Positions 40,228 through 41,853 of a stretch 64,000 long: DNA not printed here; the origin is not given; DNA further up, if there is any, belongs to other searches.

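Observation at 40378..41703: TatC fused to a C-terminal FecR-like domain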

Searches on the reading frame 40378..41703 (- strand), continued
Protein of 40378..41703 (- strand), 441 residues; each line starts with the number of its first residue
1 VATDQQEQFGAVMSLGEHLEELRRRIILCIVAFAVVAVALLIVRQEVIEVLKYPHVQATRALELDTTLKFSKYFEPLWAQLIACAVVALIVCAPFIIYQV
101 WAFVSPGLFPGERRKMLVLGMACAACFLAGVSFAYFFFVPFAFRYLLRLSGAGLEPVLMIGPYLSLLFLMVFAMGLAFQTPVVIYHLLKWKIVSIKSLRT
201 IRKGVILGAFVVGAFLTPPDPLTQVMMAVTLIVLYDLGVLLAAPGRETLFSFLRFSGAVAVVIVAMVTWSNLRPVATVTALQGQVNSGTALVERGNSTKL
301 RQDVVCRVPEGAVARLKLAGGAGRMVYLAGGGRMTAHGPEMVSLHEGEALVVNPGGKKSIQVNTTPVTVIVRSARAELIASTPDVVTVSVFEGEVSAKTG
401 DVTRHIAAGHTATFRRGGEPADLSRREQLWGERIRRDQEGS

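Call 17: fold_search(model_id=the predicted structure, library=pdb)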
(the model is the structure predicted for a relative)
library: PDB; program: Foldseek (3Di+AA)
matches with E <= 10: 201; with E <= 0.001: 10
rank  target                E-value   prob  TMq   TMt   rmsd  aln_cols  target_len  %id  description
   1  9e01_A                5.2e-13  1.00  0.45  0.80   3.6       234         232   33  Cryo-EM structure of a TatBC-MdoD complex from Escherichia coli (released 2025-08-27)
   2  9dzz_A                1.4e-12  1.00  0.45  0.82   3.3       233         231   33  Cryo-EM structure of a TatBC complex from Escherichia coli (released 2025-08-27)
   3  9e07_A                6.6e-11  1.00  0.44  0.77   4.0       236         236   29  Cryo-EM structure of a TatAC complex from Nitratifractor salsuginis (released 2025-08-27)
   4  9e02_A                8.9e-11  1.00  0.45  0.79   3.5       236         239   29  Cryo-EM structure of a TatBC complex from Nitratifractor salsuginis (released 2025-08-27)
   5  4b4a                  1.4e-10  1.00  0.46  0.87   2.5       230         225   34  Structure of the TatC core of the twin arginine protein translocation system (released 2012-12-05)
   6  4hts                  2.0e-10  1.00  0.45  0.85   2.7       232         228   33  Crystal Structure of Twin Arginine Translocase Receptor- TatC (released 2013-05-01)
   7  9e03_A                1.7e-07  1.00  0.42  0.48   5.2       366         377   18  Cryo-EM structure of a TatBC complex from Myxococcus xanthus (released 2025-08-27)
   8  4m0h_A                1.1e-04  1.00  0.21  0.40   6.4       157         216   19  Crystal structure of a putative anti-sigma factor (BDI_1681) from Parabacteroides distasonis ATCC 8503 at 2.50 A resol (released 2013-10-16)
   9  4m0n                  1.2e-04  1.00  0.23  0.47   2.9       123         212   24  Crystal structure of a putative anti-sigma factor (BDI_1681) from Parabacteroides distasonis ATCC 8503 at 1.65 A resolut (released 2013-10-16)
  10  4m0h_B                3.1e-04  1.00  0.21  0.40   7.2       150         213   20  Crystal structure of a putative anti-sigma factor (BDI_1681) from Parabacteroides distasonis ATCC 8503 at 2.50 A resol (released 2013-10-16)
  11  9ark_A                4.1e-02  0.14  0.15  0.07  27.6       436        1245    8  CryoEM structure of BoNT-NTNH-OrfX2 complex from Clostridium botulinum E1, minor class (released 2025-01-22)
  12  6g5f_B                1.9e-01  0.06  0.10  0.06  28.1       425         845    8  Crystal structure of an engineered Botulinum Neurotoxin type B mutant E1191M/S1199Y in complex with human synaptotagmi (released 2019-01-16)
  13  7rbt_R                3.1e-01  0.11  0.12  0.14  21.1       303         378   14  cryo-EM structure of human Gastric inhibitory polypeptide receptor GIPR bound to tirzepatide (released 2022-04-13)
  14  9w2u_N                5.5e-01  0.15  0.17  0.20  19.0       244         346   12  Cryo-EM structure of complex I on the bovine heart submitochondrial particles, open (released 2026-04-01)
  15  2elb                  8.7e-01  0.02  0.08  0.10  31.1       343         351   10  Crystal Structure of the BAR-PH domain of human APPL1 (released 2007-05-29)
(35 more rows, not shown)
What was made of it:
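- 40975..41667 (-): TatC core, residues ~13-243, with six TM helices. Signal-peptide-site residues E21 and E112 correspond to E. coli E15 and E103. Also conserved: F103, P54, T217, D220, Q224. Foldseek to E. coli TatC 9e01/9dzz and Aquifex TatC 4b4a, E 1e-10 to 5e-13 (call 17).
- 40459..40884 (-): FecR/CJM-like all-beta (twisted beta-solenoid-like) domain, residues 274-415. The Pfam FecR match covers residues 339-395. Foldseek 4m0n E 1e-4 (call 17).
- On TatC (PF00902 / TIGR00945): Foldseek to 9e01, 9dzz, 4b4a and 4hts, E 5e-13 to 2e-10, target TM-score 0.80-0.87 (call 17).
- Checked: Foldseek finds 4m0n at E 1e-4 (call 17);
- Tried and rejected: Myxococcus TatC as a C-terminal-extension precedent: Foldseek aligned 366 columns (call 17).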

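Call 19: search_solved_structures(query=A1, max_evalue=1, show_alignments=0)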
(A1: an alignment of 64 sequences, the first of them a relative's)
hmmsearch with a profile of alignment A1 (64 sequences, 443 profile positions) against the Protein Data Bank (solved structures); distinct sequences matched with E-value up to 1: 19.
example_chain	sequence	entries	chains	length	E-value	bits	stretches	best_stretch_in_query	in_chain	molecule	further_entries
4b4a_A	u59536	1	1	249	6e-53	183.3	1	15-243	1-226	SEC-INDEPENDENT PROTEIN TRANSLOCASE PROTEIN TATC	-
4hts_A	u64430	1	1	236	2.3e-52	181.4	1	14-242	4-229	Sec-independent protein translocase protein TatC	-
4htt_A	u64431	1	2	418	2.4e-52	181.4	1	15-243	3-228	Sec-independent protein translocase protein TatC, Lysozyme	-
9dzz_A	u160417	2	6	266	1.2e-51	179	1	15-242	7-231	Sec-independent protein translocase protein TatC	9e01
9r91_A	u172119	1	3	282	1.5e-51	178.7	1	15-242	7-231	Sec-independent protein translocase protein TatC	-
9e02_E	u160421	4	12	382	1e-43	152.9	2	78-243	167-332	Sec-independent protein translocase protein TatC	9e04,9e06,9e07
9e03_A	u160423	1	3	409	7.6e-40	140.1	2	15-150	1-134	Sec-independent protein translocase protein TatC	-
4m0n_A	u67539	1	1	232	0.014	17.4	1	310-413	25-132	Conserved hypothetical protein, putative anti-sigma factor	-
4m0h_A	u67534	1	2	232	0.021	16.8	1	311-423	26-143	Conserved hypothetical protein, putative anti-sigma factor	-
5hqh_A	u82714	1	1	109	0.66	11.8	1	341-405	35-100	Lmo2119 protein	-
5uq7_H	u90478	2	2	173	0.7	11.7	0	361-408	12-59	50S ribosomal protein L6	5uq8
4v87_AH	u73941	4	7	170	0.7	11.7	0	361-408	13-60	50S ribosomal protein L6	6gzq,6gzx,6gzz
4zer_1H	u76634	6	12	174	0.7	11.7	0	361-408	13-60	50S ribosomal protein L6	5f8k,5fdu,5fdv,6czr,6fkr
5a9z_AH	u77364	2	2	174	0.7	11.7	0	361-408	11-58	50S ribosomal protein L6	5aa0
5ot7_k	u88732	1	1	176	0.71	11.7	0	361-408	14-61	50S ribosomal protein L6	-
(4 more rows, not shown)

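Call 29: find_related_loci(query=A1, collection=genome_contigs, flank=10000)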
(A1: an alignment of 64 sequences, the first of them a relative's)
Query A1 (441 aa) in genome_contigs; peptide patterns used: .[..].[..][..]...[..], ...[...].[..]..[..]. (x = any residue, [..] = any of these).
600 stretches matched a pattern (row limit reached: there are more); 598 encode a relative of the query (tblastn E <= 1e-3); the best 80 are kept; 80 distinct loci.
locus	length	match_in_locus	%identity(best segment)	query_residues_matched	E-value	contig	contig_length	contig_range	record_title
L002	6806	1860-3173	53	1-439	3e-143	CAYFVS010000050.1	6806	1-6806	MAG TPA_asm: uncultured candidatus Brocadiaceae bacterium isolate ERP108616_co1_20 genome assembly, contig: k119_948454,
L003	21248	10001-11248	48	12-430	1e-90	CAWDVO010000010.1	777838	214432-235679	MAG: Candidatus Brocadiaceae bacterium isolate MFD05684.bin.2.199 genome assembly, contig: contig_26627, whole genome sh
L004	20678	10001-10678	35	13-242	1e-37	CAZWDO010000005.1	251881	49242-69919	MAG TPA_asm: uncultured bacterium isolate binchicken_co113_61 genome assembly, contig: NODE_18_length_251881_cov_4.84434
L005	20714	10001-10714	35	1-242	9e-38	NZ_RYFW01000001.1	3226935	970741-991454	Peristeroidobacter agariperforans strain KA5-B Scaffold1_1, whole genome shotgun sequence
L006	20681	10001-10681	37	13-242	2e-37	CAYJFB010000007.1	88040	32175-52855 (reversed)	MAG TPA_asm: uncultured Desulfovibrionaceae bacterium isolate ERP123703_co1_353 genome assembly, contig: NODE_191_length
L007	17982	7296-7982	36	13-242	2e-36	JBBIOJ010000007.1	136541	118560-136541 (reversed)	MAG: Desulfarculaceae bacterium isolate QNF170220_bin_277 NODE_136_length_136541_cov_10.342782, whole genome shotgun seq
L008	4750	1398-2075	39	14-242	8e-37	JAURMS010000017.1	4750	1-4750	MAG: Gammaproteobacteria bacterium isolate SFB_Oligo_Co_42 k141_164602, whole genome shotgun sequence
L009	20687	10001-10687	38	5-242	2e-36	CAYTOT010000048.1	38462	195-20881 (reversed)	MAG TPA_asm: uncultured Alcaligenaceae bacterium isolate binchicken_co242_45 genome assembly, contig: NODE_1950_length_3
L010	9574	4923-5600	37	14-242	3e-36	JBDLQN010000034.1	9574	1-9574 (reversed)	MAG: Pseudomonadota bacterium isolate hugercreek_2019_sw_WHONDRS-S19S_0044_F_bin.49 scaffold_1191, whole genome shotgun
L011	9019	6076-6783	35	17-249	5e-36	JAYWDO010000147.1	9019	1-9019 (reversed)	MAG: Pseudomonadota bacterium isolate GL95_UP_metabinner_14 GL95_UP_metabinner_14_146, whole genome shotgun sequence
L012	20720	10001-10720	34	3-243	5e-36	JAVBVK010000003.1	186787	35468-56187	MAG: Desulfarculales bacterium isolate EPI_MAG_00306 c_000002077431, whole genome shotgun sequence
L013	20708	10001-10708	35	1-243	4e-37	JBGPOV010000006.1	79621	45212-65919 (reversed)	MAG: Gammaproteobacteria bacterium isolate OBJ2_061818_050_3 k141_384493_length_79621_cov_18.9922, whole genome shotgun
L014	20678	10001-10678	36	14-242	9e-36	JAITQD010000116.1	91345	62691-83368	MAG: Azoarcus sp. isolate Pq454_bin56 k119_1126079, whole genome shotgun sequence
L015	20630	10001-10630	39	17-229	8e-36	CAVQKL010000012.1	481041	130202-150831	MAG: uncultured beta proteobacterium isolate MFD00031.bin.2.11 genome assembly, contig: contig_61856, whole genome shotg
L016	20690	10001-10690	34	4-242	6e-36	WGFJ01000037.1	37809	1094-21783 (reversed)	MAG: Deltaproteobacteria bacterium isolate S146_80 k151_218998, whole genome shotgun sequence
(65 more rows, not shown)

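Call 32: list_cluster_members(proteins=[P0001, P0002, P0003, P0006, P0009, P0022, P0026, P0041, P0048, P0069])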
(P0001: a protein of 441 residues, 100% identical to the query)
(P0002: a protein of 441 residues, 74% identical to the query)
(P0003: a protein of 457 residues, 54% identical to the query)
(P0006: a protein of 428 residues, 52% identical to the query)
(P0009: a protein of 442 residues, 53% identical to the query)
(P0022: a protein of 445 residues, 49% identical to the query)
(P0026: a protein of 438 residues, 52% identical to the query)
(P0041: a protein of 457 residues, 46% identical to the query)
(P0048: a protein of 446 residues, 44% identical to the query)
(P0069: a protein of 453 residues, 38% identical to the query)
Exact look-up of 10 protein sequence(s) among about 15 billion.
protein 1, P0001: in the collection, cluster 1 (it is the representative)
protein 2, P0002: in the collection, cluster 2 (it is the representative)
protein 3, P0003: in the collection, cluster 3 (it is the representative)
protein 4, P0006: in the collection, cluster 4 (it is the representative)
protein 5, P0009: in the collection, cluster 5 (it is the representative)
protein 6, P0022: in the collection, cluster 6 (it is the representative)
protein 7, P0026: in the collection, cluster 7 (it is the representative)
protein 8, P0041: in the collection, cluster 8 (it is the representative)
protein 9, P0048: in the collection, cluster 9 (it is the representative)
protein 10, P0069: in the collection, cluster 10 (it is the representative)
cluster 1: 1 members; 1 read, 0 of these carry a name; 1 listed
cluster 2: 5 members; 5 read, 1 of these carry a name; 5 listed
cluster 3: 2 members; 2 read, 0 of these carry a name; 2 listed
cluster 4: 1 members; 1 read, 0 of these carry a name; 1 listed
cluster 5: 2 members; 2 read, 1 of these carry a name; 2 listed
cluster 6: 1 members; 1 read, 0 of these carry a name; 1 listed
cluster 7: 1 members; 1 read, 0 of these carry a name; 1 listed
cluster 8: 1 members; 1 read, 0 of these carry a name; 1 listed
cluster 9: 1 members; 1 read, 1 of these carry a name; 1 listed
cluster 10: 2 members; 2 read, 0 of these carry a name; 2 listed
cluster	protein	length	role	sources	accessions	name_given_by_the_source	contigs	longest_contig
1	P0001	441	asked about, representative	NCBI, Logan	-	-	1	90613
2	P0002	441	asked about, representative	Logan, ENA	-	-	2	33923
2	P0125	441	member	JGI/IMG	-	sec-independent protein translocase protein TatC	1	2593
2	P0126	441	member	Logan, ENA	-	-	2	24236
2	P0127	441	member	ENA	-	-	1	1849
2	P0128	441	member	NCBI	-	-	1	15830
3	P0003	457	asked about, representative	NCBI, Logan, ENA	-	-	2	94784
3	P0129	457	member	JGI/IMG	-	-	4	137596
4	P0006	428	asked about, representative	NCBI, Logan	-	-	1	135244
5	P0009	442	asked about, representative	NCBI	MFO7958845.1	MAG: twin-arginine translocase subunit TatC [Candidatus Brocadiia bacterium]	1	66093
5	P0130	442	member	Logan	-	-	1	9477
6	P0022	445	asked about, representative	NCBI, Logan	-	-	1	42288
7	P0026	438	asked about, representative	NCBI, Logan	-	-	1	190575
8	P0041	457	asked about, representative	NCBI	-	-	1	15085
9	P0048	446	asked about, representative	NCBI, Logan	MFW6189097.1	MAG: twin-arginine translocase subunit TatC [Planctomycetota bacterium]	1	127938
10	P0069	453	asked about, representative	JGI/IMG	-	-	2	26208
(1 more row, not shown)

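Call 36: find_encoding_contigs(protein=P0052, flank=10000, max_places=1)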
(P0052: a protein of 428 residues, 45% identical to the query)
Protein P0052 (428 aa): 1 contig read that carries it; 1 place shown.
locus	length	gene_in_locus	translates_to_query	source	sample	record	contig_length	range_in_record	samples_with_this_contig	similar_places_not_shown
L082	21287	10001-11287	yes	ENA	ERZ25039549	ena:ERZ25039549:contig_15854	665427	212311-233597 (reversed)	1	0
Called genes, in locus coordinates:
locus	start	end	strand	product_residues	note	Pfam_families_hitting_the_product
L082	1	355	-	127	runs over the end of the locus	-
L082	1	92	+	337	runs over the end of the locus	PF00483:NTP_transferase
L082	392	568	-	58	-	-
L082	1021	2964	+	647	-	PF14691:Fer4_20, PF01262:AlaDh_PNT_C (faint), PF07992:Pyr_redox_2, PF13450:NAD_binding_8 (weak), PF13738:Pyr_redox_3 (faint), PF00070:Pyr_redox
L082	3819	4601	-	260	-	PF00809:Pterin_bind, PF03599:CdhD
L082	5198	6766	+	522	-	PF05496:RuvB_N (weak), PF13177:DNA_pol3_delta2, PF00004:AAA, PF13401:AAA_22 (weak), PF22608:DNAX_ATPase_lid, PF12169:DNA_pol3_gamma3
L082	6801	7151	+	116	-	PF02575:YbaB_DNA_bd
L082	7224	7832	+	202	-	PF21176:RecR_HhH, PF02132:RecR_ZnF (weak), PF01751:Toprim, PF13662:Toprim_4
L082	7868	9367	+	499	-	PF00309:Sigma54_AID, PF04963:Sigma54_CBD, PF04552:Sigma54_DBD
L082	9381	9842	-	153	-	PF14588:YjgF_endoribonc, PF01042:Ribonuc_L-PSP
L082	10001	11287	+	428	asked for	PF00902:TatC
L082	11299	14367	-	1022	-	PF17132:Glyco_hydro_106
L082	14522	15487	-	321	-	PF01073:3Beta_HSD (weak), PF01370:Epimerase, PF04321:RmlD_sub_bind, PF16363:GDP_Man_Dehyd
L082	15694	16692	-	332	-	PF01966:HD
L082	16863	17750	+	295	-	PF02899:Phage_int_SAM_1, PF13495:Phage_int_SAM_4 (weak), PF00589:Phage_integrase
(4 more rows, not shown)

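Call 37: find_encoding_contigs(protein=P0043, flank=10000, max_places=1)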
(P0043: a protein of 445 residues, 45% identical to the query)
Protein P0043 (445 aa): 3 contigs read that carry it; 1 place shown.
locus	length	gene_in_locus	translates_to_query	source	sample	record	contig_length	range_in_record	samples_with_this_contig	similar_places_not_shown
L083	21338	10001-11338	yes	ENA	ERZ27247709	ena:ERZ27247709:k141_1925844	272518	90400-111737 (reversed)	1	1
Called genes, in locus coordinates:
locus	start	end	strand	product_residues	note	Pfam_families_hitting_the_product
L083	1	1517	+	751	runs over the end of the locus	PF00890:FAD_binding_2 (faint), PF10418:DHODB_Fe-S_bind, PF14691:Fer4_20, PF01262:AlaDh_PNT_C (faint), PF01266:DAO (weak), PF07992:Pyr_redox_2, PF13450:NAD_binding_8, PF00070:Pyr_redox (weak), +1 more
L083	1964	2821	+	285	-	-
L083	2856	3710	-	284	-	PF12697:Abhydrolase_6 (weak), PF12146:Hydrolase_4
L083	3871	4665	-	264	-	PF00809:Pterin_bind, PF03599:CdhD (weak)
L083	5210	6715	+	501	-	PF05496:RuvB_N (weak), PF13177:DNA_pol3_delta2, PF00004:AAA, PF13401:AAA_22 (weak), PF22608:DNAX_ATPase_lid, PF12169:DNA_pol3_gamma3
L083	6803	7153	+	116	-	PF02575:YbaB_DNA_bd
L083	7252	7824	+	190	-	PF21176:RecR_HhH, PF02132:RecR_ZnF (weak), PF01751:Toprim, PF13662:Toprim_4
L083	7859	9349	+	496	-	PF00309:Sigma54_AID, PF04963:Sigma54_CBD, PF04552:Sigma54_DBD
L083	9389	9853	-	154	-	PF14588:YjgF_endoribonc, PF01042:Ribonuc_L-PSP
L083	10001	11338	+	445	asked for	PF00902:TatC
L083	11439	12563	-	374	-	PF01208:URO-D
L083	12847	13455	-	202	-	-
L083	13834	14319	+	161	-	PF00072:Response_reg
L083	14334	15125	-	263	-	PF00149:Metallophos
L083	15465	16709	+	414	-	PF01168:Ala_racemase_N, PF00842:Ala_racemase_C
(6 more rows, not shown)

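Call 38: find_encoding_contigs(protein=P0007, flank=10000, max_places=1)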
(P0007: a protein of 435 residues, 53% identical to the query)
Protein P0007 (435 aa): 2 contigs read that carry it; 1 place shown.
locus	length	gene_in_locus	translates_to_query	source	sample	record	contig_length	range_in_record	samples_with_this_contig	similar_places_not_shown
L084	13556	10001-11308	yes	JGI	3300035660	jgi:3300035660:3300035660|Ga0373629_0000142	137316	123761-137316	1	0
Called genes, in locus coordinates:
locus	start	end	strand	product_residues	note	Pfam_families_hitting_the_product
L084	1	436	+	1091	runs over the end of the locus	PF12705:PDDEXK_1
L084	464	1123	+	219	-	PF13353:Fer4_12 (weak), PF04055:Radical_SAM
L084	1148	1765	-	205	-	-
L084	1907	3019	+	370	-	PF01408:GFO_IDH_MocA, PF03447:NAD_binding_3 (weak), PF02894:GFO_IDH_MocA_C, PF22725:GFO_IDH_MocA_C3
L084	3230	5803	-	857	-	PF13428:TPR_14 (faint), PF04932:Wzy_C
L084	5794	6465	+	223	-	PF21176:RecR_HhH, PF01751:Toprim, PF13662:Toprim_4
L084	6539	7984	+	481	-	PF00309:Sigma54_AID, PF04963:Sigma54_CBD, PF04552:Sigma54_DBD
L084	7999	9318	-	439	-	PF13204:Apiosidase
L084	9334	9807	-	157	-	PF14588:YjgF_endoribonc, PF01042:Ribonuc_L-PSP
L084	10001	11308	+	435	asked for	PF00902:TatC, PF04773:FecR (weak)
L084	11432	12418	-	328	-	PF01966:HD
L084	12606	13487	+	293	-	PF02899:Phage_int_SAM_1, PF13495:Phage_int_SAM_4, PF00589:Phage_integrase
